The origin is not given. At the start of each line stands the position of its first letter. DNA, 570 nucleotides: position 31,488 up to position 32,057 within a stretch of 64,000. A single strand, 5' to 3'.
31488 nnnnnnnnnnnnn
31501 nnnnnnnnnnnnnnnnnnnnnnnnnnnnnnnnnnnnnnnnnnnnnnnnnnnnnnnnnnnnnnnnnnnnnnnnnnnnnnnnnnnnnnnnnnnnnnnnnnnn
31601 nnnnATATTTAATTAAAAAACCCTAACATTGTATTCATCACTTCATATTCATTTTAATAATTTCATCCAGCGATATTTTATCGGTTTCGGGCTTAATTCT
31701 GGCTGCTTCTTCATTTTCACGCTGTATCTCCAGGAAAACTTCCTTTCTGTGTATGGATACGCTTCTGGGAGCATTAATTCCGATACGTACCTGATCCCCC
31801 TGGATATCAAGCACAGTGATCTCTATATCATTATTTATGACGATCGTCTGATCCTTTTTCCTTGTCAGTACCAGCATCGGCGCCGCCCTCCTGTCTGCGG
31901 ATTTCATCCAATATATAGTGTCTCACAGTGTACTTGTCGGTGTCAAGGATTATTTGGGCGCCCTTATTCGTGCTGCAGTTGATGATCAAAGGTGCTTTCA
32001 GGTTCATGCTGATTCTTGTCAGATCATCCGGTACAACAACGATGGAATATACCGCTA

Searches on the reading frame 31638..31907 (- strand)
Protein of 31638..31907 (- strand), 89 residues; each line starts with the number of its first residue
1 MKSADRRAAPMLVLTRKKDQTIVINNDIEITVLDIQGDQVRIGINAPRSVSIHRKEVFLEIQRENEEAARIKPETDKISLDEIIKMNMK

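Call 68: search_protein_families(library=pfam, proteins=[window:31638-31907:-], max_evalue=0.01)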
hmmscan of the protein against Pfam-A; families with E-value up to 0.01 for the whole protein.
window:31638-31907:- (89 aa): 1 family
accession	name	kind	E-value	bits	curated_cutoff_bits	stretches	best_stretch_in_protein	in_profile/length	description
PF02599.21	CsrA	-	6e-26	90.6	27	1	11-62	1-52/53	Global regulator protein family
